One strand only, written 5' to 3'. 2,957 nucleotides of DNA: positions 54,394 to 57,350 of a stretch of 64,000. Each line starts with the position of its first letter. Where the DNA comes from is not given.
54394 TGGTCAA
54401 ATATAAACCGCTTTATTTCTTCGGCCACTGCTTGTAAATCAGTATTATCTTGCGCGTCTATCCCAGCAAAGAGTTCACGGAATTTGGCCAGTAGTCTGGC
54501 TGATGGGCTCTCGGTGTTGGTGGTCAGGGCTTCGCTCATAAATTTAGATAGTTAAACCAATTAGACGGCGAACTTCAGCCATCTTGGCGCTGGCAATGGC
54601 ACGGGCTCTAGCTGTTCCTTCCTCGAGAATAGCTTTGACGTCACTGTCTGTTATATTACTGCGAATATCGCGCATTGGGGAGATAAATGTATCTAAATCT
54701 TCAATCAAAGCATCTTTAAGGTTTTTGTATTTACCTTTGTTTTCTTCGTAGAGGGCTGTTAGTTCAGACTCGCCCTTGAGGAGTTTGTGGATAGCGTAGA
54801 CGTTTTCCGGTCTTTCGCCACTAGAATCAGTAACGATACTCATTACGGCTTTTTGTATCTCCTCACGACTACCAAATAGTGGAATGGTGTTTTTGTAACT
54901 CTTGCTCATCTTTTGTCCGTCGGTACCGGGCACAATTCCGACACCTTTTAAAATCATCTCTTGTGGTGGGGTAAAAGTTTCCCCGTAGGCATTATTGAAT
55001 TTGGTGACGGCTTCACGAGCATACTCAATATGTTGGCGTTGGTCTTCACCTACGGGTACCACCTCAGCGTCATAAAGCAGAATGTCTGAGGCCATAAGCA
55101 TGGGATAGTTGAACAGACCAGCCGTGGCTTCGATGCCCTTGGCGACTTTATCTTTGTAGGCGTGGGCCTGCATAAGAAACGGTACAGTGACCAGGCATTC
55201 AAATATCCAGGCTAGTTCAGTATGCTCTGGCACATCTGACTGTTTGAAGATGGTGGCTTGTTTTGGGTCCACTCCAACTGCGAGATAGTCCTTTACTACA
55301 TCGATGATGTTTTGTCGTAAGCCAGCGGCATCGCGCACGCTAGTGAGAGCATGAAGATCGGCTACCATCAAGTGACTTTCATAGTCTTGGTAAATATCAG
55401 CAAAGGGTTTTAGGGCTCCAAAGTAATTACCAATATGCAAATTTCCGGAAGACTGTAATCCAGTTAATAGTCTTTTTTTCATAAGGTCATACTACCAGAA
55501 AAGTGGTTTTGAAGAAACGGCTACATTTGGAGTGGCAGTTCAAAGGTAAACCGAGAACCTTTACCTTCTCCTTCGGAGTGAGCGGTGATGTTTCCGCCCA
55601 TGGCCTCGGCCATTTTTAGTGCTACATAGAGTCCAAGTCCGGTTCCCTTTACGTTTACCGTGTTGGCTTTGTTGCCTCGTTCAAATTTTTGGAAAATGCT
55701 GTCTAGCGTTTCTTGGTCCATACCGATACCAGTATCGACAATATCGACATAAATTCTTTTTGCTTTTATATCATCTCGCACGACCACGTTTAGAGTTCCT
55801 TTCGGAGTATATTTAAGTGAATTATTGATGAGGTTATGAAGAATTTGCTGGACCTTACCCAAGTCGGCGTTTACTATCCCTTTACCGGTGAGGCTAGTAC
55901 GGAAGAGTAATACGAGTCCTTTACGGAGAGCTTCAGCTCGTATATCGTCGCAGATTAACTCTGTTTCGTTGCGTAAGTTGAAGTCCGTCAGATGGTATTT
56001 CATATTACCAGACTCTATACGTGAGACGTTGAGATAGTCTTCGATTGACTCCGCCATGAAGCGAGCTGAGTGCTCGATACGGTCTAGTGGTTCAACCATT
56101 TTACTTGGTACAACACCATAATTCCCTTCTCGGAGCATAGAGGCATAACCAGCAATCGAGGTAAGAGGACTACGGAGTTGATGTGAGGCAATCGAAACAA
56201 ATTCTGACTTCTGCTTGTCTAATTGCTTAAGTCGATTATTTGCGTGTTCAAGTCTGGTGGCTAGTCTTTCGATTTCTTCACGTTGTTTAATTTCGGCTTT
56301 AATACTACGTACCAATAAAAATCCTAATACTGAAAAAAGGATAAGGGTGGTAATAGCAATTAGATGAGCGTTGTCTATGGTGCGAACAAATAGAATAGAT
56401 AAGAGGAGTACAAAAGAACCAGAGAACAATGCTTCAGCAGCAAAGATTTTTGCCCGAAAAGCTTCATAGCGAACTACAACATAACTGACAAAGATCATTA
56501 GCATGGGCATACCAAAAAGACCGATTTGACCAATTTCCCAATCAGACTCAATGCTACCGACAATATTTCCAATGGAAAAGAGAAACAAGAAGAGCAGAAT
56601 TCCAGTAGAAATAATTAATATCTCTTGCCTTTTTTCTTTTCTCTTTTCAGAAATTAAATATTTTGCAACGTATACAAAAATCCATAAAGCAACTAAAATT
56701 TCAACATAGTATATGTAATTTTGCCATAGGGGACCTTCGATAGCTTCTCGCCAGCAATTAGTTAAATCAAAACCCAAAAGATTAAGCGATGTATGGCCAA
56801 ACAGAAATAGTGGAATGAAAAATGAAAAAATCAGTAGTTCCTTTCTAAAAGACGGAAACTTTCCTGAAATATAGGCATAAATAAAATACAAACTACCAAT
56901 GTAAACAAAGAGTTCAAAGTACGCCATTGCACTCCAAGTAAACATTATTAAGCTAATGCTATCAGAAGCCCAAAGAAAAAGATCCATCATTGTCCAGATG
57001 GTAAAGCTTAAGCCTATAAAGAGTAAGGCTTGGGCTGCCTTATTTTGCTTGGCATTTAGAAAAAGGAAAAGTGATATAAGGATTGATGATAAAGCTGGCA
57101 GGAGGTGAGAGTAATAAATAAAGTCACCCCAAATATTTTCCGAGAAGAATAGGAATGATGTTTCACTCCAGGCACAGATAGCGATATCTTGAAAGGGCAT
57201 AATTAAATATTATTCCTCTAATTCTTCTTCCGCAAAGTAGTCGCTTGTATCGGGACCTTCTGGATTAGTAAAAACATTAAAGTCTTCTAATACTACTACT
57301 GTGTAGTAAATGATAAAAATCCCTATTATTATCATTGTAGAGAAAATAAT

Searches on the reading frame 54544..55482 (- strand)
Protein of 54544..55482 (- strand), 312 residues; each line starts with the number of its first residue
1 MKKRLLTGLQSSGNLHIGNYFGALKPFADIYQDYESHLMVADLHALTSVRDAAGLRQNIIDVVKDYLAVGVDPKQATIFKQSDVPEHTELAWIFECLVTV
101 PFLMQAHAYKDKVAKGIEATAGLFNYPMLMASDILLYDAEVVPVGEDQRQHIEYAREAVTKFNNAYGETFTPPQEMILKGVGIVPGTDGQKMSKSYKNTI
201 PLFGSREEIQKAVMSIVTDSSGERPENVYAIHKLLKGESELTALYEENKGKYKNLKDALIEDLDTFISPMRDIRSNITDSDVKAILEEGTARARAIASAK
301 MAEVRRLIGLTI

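Call 54: search_protein_families(library=pfam, proteins=[window:54544-55482:-])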
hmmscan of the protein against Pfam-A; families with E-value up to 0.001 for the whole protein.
window:54544-55482:- (312 aa): 1 family
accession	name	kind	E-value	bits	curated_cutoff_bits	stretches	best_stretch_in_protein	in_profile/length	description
PF00579.31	tRNA-synt_1b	-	5.4e-58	197.1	21.1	1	4-257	7-264/292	tRNA synthetases class I (W and Y)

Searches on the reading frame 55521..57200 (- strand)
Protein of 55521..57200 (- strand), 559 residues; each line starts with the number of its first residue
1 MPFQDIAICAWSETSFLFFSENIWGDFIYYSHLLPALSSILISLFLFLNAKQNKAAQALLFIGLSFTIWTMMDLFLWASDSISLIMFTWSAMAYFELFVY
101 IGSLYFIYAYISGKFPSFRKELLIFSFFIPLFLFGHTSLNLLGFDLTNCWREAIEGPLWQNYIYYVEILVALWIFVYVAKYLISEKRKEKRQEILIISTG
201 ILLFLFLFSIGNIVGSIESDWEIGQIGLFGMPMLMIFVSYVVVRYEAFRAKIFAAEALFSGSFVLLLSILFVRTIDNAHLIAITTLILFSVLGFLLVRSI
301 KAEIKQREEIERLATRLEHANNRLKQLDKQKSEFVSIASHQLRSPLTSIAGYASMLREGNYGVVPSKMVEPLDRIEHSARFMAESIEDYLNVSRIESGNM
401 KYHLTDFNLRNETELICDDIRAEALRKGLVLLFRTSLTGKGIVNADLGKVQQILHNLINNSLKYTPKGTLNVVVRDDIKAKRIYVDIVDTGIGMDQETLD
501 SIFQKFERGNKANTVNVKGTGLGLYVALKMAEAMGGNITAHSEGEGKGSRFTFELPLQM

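Call 54: search_protein_families(library=pfam, proteins=[window:55521-57200:-])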
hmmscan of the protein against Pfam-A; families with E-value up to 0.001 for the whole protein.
window:55521-57200:- (559 aa): 2 families
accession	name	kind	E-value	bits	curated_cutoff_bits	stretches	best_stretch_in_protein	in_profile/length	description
PF02518.31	HATPase_c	-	4.7e-25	88.6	26.4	1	448-558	4-110/111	Histidine kinase-, DNA gyrase B-, and HSP90-like ATPase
PF00512.31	HisKA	-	1.3e-14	54.4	26.9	1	330-398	1-66/66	His Kinase A (phospho-acceptor) domain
